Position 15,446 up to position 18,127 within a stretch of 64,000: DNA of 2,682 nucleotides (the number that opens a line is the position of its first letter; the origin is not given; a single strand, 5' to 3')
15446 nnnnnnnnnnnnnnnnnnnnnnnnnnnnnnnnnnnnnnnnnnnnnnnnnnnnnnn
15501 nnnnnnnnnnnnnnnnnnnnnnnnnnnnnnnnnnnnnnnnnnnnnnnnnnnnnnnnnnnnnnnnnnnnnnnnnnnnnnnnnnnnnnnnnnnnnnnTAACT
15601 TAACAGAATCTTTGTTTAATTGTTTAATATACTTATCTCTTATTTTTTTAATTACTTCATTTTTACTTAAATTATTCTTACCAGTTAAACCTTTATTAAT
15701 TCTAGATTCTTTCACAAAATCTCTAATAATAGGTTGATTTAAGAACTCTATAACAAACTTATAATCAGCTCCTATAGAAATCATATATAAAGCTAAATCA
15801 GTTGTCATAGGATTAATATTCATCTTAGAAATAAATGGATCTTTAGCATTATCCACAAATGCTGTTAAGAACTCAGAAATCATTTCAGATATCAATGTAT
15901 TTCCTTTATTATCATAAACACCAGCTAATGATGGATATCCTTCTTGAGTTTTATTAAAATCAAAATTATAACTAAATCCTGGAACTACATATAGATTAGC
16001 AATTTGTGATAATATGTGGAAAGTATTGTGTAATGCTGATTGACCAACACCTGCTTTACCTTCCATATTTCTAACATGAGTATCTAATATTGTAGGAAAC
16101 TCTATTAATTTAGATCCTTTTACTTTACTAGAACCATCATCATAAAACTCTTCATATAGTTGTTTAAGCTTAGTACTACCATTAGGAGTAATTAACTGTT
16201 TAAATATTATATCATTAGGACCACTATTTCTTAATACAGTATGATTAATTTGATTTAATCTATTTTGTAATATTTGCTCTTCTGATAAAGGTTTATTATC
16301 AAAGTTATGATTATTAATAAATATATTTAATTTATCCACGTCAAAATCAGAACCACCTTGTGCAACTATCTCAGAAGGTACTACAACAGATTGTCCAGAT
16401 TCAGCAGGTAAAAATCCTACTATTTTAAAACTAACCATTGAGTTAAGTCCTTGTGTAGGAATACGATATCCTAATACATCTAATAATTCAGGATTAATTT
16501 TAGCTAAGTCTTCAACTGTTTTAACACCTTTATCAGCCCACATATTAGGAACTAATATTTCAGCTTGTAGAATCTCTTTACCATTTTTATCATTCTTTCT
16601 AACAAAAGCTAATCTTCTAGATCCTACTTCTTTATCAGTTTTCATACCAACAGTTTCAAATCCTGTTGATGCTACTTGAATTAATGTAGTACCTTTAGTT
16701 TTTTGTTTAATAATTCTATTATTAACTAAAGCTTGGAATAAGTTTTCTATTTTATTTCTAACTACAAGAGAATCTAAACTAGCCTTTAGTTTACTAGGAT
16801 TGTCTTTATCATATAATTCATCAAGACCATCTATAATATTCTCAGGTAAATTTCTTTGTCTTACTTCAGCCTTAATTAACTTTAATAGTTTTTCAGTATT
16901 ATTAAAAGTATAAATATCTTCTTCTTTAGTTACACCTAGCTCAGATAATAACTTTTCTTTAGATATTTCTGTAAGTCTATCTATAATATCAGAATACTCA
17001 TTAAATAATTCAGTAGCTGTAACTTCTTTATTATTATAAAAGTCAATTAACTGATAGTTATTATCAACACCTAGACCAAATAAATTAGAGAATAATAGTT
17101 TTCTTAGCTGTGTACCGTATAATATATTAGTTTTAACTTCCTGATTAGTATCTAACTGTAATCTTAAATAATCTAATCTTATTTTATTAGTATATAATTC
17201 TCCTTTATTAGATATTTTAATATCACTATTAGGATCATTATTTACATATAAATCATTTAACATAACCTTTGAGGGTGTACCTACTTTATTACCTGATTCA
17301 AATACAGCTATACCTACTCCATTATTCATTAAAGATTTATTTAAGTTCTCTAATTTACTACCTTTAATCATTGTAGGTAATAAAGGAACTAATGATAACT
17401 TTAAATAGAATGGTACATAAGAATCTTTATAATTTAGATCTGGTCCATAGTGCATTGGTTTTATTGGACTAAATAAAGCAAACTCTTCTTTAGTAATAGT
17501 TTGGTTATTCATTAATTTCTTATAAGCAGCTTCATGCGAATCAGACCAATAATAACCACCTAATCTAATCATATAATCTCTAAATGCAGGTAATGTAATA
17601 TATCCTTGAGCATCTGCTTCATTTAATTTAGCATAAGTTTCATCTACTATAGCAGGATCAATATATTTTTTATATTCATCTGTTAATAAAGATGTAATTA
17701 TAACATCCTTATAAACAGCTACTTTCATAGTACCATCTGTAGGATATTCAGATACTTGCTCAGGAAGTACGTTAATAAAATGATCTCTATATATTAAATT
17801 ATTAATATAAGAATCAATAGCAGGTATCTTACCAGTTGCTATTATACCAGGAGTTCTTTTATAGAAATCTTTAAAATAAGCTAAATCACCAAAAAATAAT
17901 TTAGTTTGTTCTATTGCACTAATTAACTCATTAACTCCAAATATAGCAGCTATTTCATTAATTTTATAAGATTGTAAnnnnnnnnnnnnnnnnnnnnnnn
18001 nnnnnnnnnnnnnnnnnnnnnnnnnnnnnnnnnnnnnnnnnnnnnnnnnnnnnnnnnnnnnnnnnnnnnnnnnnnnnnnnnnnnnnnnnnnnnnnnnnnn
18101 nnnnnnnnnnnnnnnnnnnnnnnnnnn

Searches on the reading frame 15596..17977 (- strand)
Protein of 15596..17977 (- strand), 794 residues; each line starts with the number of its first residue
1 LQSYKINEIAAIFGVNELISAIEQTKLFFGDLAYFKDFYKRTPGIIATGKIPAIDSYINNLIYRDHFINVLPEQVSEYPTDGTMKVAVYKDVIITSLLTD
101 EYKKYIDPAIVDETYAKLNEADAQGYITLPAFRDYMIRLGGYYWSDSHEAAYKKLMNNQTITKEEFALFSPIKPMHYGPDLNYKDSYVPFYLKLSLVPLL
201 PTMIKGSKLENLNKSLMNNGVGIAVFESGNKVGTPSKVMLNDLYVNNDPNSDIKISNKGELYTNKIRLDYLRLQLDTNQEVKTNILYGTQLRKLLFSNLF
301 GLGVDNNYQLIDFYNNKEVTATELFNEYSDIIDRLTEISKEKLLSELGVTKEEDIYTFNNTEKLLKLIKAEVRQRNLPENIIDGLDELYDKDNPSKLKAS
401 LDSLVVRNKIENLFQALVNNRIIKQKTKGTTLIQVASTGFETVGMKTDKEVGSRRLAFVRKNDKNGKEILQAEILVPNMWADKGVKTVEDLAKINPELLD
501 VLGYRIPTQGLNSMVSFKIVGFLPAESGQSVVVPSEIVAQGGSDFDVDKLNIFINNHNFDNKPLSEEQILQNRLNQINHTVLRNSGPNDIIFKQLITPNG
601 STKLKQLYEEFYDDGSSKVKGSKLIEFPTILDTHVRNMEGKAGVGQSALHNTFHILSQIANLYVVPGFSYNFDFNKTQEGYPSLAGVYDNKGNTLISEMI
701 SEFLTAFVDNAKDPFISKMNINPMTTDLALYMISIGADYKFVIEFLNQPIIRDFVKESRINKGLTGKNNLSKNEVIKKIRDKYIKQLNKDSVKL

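Call 35: search_dna_similar(query=window:15596-17977:-, collection=phages, mode=protein, max_rows=30, rows=best, max_evalue=1e-10)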
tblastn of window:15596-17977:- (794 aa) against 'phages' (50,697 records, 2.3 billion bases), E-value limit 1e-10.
Records with a match: 132; places in all: 132; records where one place covers at least 80% of the query: 14.
Best place of each record, by identity: <60% 132.
By first word of the organism name: uncultured 47; Bacteroides 29; Flavobacterium 29; Bacteriophage 7; CrAssphage 7; Cellulophaga 2; Dulem 2; Caudoviricetes 2; crAssphage 2; IAS 2; and 3 more.
By host as written in the record: - 63; Bacteroides intestinalis DSM 108646 25; Flavobacterium psychrophilum 950106-1/1 12; Bacteroides cellulosilyticus 3; Flavobacterium psychrophilum 020612-2/1 3; Flavobacterium psychrophilum strain FPS-D10 3; Homo sapiens 3; Cellulophaga baltica #14 2; and 13 more.
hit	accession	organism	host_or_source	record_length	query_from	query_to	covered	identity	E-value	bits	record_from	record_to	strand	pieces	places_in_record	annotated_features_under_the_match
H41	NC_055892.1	uncultured phage cr109_1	human feces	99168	2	783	98%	24.8%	8e-40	165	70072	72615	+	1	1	DprA-like DNA recombination-mediator protein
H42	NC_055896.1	uncultured phage cr113_1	human feces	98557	2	783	98%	24.4%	2e-36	154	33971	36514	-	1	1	DprA-like DNA recombination-mediator protein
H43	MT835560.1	Bacteriophage sp.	human fecal samples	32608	2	783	98%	24.2%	6e-34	147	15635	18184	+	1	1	record has no annotation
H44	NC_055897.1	uncultured phage cr114_1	human feces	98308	2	783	98%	24.0%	2e-34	148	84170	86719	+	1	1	hypothetical protein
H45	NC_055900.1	uncultured phage cr125_1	human feces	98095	15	786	97%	23.9%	7e-37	156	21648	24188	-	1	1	nuclear pore complex protein-like protein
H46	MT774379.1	uncultured phage cr118_1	human feces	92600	116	783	84%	27.1%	3e-43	176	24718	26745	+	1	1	DNA helicase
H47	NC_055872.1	uncultured phage cr118_1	human feces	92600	116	783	84%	27.1%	3e-43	176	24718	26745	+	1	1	exonuclease V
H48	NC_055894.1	uncultured phage cr6_1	human feces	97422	116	794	86%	26.4%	3e-36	154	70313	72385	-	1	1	nuclear pore complex protein-like protein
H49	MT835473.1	Bacteriophage sp.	human fecal samples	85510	116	794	86%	26.0%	1e-34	149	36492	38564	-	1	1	record has no annotation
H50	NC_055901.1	uncultured phage cr130_1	Rhesus macaque feces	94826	18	758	93%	23.7%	1e-27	126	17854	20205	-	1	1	DprA-like DNA recombination-mediator protein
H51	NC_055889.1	uncultured phage cr53_1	human feces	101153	104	749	81%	26.7%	5e-29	131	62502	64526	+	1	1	hypothetical protein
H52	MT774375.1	uncultured phage cr50_1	human feces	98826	8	721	90%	22.3%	4e-26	121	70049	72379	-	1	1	DNA helicase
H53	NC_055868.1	uncultured phage cr50_1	human feces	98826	8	721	90%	22.3%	4e-26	121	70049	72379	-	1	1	DNA helicase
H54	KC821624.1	Cellulophaga phage phi14:2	Cellulophaga baltica #14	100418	1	574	72%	27.3%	2e-37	157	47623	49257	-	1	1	structural protein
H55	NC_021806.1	Cellulophaga phage phi14:2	Cellulophaga baltica #14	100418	1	574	72%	27.3%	2e-37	157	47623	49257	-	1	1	g066: Catalytic RNA polymerase subunit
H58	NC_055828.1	Bacteroides phage crAss002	Bacteroides xylanisolvens APCS1/XY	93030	27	569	68%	27.3%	9e-21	104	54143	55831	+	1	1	putative RNAP catalytic subunit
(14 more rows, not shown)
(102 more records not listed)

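Call 38: get_annotated_region(hit=H55, flank=9000)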
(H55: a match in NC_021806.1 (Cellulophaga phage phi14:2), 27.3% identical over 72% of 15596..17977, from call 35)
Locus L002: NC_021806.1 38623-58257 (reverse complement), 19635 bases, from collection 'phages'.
description: Cellulophaga phage phi14:2, complete genome.
organism: Cellulophaga phage phi14:2 (NCBI taxid 1327990)
taxonomy: Viruses; Duplodnaviria; Heunggongvirae; Uroviricota; Caudoviricetes; Crassvirales; Steigviridae; Asinivirinae; Akihdevirus; Akihdevirus balticus
host: Cellulophaga baltica #14; source: seawater; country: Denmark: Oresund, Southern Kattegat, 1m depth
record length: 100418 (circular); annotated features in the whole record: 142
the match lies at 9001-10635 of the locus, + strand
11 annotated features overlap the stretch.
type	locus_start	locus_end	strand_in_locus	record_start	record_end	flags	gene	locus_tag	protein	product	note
misc_feature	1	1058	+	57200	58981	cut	-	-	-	-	This is the location of an original feature which has been updated as of June 15 2020; g068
CDS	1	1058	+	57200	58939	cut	g068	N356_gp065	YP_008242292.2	structural protein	annotation based on experimental MS/MS proteomics analysis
CDS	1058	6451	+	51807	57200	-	g067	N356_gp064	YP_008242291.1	virion structural protein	annotation based on experimental MS/MS proteomics analysis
CDS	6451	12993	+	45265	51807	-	g066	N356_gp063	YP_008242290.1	Catalytic RNA polymerase subunit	annotation based on experimental MS/MS proteomics analysis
CDS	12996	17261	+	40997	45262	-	g065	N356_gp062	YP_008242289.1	RNA polymerase accociated protein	annotation based on experimental MS/MS proteomics analysis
CDS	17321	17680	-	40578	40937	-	g064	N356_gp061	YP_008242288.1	hypothetical protein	-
CDS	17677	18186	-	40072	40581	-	g063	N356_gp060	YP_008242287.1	metallophosphatase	annotation based on sequence similarity to NCBI AFC21710, CDD cl13995, and Pfam PF12850.2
CDS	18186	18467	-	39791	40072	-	-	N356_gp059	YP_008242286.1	hypothetical protein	-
CDS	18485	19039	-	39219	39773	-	g061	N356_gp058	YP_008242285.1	hypothetical protein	-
CDS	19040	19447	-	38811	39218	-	g060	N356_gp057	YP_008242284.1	phosphoheptose isomerase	-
CDS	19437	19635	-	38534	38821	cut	g059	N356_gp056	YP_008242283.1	hypothetical protein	-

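Call 68: search_protein_families(library=pfam, proteins=[L002:13296-14495:+], max_evalue=1)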
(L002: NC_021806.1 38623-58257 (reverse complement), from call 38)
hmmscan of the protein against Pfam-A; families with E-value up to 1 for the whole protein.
L002:13296-14495:+ (400 aa): 5 families
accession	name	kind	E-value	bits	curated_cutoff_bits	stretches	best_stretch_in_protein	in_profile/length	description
PF09763.15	Sec3_CC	-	0.019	15.2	27.1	0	265-308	30-73/133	Exocyst complex component Sec3, coiled-coil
PF15994.10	DUF4770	-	0.039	14.6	27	1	70-129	48-107/181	Domain of unknown function (DUF4770)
PF10263.15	SprT-like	-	0.045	14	25.6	1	96-172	16-93/108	SprT-like family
PF25306.1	DUF7880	-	0.1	13.3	27.5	1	243-300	63-120/127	Domain of unknown function (DUF7880)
PF10105.14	DUF2344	-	0.18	12.1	23.8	1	234-343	55-165/176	Uncharacterized protein conserved in bacteria (DUF2344)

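Call 74: find_homologous_proteins(query=L002:13446-14195:+, max_evalue=0.001)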
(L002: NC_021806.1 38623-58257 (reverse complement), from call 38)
Query L002:13446-14195:+: 289 candidates shared short words with the query, none scored E <= 0.001.

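Call 75: search_dna_similar(query=L002:13296-14495:+, collection=phages, mode=protein, max_rows=40, rows=spread, max_evalue=0.001)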
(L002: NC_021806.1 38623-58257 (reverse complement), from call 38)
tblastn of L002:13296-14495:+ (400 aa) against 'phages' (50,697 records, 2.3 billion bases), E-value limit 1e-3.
Records with a match: 9; places in all: 9; records where one place covers at least 80% of the query: 2.
Best place of each record, by identity: >=99% 2; <60% 7.
By first word of the organism name: uncultured 4; Cellulophaga 2; Acinetobacter 2; Bohxovirus 1.
By host as written in the record: - 5; Cellulophaga baltica #14 2; Acinetobacter baumannii M2 2.
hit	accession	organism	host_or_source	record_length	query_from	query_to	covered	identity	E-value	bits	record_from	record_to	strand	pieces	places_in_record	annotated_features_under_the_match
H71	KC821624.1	Cellulophaga phage phi14:2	Cellulophaga baltica #14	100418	1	400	100%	100.0%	0e+0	807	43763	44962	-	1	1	structural protein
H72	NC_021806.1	Cellulophaga phage phi14:2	Cellulophaga baltica #14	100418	1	400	100%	100.0%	0e+0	807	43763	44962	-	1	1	g065: RNA polymerase accociated protein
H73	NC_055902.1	uncultured phage cr131_1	Rhesus macaque feces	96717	48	226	45%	26.9%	5e-6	55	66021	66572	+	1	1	hypothetical protein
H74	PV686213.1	Bohxovirus sp. 'endotrachealis'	endotracheal aspirate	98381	70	233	41%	26.5%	1e-5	54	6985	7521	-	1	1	hypothetical protein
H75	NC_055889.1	uncultured phage cr53_1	human feces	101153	70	242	43%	24.7%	1e-4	50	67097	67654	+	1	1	hypothetical protein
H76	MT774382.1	uncultured phage cr10_1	human feces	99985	113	252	35%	29.5%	4e-5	52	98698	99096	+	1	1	none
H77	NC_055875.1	uncultured phage cr10_1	human feces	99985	113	252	35%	29.5%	4e-5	52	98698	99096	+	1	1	none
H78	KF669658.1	Acinetobacter phage Presley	Acinetobacter baumannii M2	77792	142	214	18%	35.8%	3e-5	52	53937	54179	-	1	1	virion assoviated RNA polymerase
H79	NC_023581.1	Acinetobacter phage Presley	Acinetobacter baumannii M2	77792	142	214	18%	35.8%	3e-5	52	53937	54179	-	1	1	virion RNA polymerase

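Call 79: get_annotated_region(hit=H73, flank=450)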
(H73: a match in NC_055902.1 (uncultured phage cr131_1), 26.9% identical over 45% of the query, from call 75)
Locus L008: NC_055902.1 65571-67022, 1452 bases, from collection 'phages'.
description: CrAssphage cr131_1, complete genome.
organism: uncultured phage cr131_1 (NCBI taxid 2772093)
taxonomy: Viruses; Duplodnaviria; Heunggongvirae; Uroviricota; Caudoviricetes; Crassvirales; Suoliviridae; Oafivirinae; Cacepaovirus; Cacepaovirus simiae
host: -; source: Rhesus macaque feces; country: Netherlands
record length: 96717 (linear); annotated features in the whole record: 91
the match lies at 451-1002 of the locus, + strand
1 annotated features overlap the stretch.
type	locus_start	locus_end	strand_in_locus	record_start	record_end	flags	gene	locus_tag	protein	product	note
CDS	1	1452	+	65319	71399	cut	-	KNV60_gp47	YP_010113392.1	hypothetical protein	gp_78377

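Call 80: get_annotated_region(hit=H74, flank=450)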
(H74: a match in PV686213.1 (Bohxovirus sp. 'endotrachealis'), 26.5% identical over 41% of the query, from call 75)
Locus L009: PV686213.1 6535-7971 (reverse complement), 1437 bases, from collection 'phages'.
description: Bohxovirus sp. 'endotrachealis' isolate VCotu56, complete genome.
organism: Bohxovirus sp. 'endotrachealis' (NCBI taxid 3423436)
taxonomy: Viruses; Duplodnaviria; Heunggongvirae; Uroviricota; Caudoviricetes; Crassvirales; Suoliviridae; Oafivirinae; Bohxovirus
host: -; source: endotracheal aspirate; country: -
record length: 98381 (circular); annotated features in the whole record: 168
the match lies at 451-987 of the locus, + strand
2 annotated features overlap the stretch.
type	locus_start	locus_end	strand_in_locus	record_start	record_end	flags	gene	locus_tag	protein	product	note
CDS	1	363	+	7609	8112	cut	-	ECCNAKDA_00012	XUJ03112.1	hypothetical protein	-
CDS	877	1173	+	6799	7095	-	-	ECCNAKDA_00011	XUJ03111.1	hypothetical protein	-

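Call 81: get_annotated_region(hit=H75, flank=450)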
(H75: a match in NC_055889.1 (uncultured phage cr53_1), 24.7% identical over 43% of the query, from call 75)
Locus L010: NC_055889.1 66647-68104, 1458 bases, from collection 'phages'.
description: CrAssphage cr53_1, complete genome.
organism: uncultured phage cr53_1 (NCBI taxid 2772080)
taxonomy: Viruses; Duplodnaviria; Heunggongvirae; Uroviricota; Caudoviricetes; Crassvirales; Suoliviridae; Loutivirinae; Blohavirus; Blohavirus americanus
host: -; source: human feces; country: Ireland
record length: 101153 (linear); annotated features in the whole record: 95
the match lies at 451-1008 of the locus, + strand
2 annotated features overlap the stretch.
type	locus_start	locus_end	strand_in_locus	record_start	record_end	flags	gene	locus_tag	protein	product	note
CDS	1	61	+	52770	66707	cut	-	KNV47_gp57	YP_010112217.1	hypothetical protein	gp_67257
CDS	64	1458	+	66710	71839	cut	-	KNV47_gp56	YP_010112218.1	hypothetical protein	gp_67258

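Call 82: get_annotated_region(hit=H77, flank=450)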
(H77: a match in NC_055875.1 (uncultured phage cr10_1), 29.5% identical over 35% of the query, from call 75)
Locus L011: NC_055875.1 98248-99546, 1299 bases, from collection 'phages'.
description: CrAssphage cr10_1, complete genome.
organism: uncultured phage cr10_1 (NCBI taxid 2772066)
taxonomy: Viruses; Duplodnaviria; Heunggongvirae; Uroviricota; Caudoviricetes; Crassvirales; Suoliviridae; Boorivirinae; Canhaevirus; Canhaevirus hiberniae
host: -; source: human feces; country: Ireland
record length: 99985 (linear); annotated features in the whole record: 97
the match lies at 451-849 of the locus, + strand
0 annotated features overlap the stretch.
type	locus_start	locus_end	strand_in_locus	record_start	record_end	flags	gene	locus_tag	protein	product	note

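Call 83: get_annotated_region(hit=H79, flank=600)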
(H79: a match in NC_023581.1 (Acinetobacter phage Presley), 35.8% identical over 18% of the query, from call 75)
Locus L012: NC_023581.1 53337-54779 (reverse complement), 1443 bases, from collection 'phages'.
description: Acinetobacter phage Presley, complete genome.
organism: Acinetobacter phage Presley (NCBI taxid 1406780)
taxonomy: Viruses; Duplodnaviria; Heunggongvirae; Uroviricota; Caudoviricetes; Schitoviridae; Presleyvirus; Presleyvirus presley
host: Acinetobacter baumannii M2; source: -; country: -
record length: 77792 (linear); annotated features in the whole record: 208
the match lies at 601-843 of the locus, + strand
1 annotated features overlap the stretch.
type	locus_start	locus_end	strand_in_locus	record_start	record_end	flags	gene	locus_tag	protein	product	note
CDS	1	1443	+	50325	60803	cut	-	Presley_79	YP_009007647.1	virion RNA polymerase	-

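Call 99: get_annotated_region(hit=H58, flank=14000)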
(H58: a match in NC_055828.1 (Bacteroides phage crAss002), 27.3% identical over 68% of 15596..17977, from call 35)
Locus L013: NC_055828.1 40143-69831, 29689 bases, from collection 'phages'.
description: Bacteroides phage crAss002, complete genome.
organism: Bacteroides phage crAss002 (NCBI taxid 2709317)
taxonomy: Viruses; Duplodnaviria; Heunggongvirae; Uroviricota; Caudoviricetes; Crassvirales; Intestiviridae; Churivirinae; Jahgtovirus; Jahgtovirus secundus
host: Bacteroides xylanisolvens APCS1/XY; source: human feces; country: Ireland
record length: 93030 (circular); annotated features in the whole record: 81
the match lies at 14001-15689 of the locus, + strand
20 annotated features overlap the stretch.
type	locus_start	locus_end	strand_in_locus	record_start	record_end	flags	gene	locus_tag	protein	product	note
CDS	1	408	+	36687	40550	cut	-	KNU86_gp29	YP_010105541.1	putative stabilization protein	gp_29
CDS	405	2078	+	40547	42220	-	-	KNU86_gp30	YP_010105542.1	putative transmembrane protein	gp_30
CDS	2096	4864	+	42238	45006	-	-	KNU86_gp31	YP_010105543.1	hypothetical protein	gp_31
CDS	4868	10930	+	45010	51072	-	-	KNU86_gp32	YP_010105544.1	putative RNAP catalytic subunit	gp_32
CDS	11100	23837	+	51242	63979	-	-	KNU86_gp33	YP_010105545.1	putative RNAP catalytic subunit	gp_33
CDS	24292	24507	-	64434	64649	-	-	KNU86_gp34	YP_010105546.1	hypothetical protein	gp_34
CDS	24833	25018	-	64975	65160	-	-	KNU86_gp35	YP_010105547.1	hypothetical protein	gp_35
CDS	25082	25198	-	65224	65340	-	-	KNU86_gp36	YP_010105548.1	hypothetical protein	gp_36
CDS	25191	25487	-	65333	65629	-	-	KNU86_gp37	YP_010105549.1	hypothetical protein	gp_37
CDS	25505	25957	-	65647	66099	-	-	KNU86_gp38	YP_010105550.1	hypothetical protein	gp_38; phage gp49_66 protein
CDS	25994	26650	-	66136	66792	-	-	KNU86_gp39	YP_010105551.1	deoxyuridine triphosphatase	gp_39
CDS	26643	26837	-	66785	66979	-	-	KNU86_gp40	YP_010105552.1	hypothetical protein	gp_40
CDS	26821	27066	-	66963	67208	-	-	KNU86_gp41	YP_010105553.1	hypothetical protein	gp_41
CDS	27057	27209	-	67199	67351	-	-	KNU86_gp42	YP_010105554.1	zinc finger protein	gp_42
CDS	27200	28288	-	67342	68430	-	-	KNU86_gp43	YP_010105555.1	hypothetical protein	gp_43; phage/plasmid-like protein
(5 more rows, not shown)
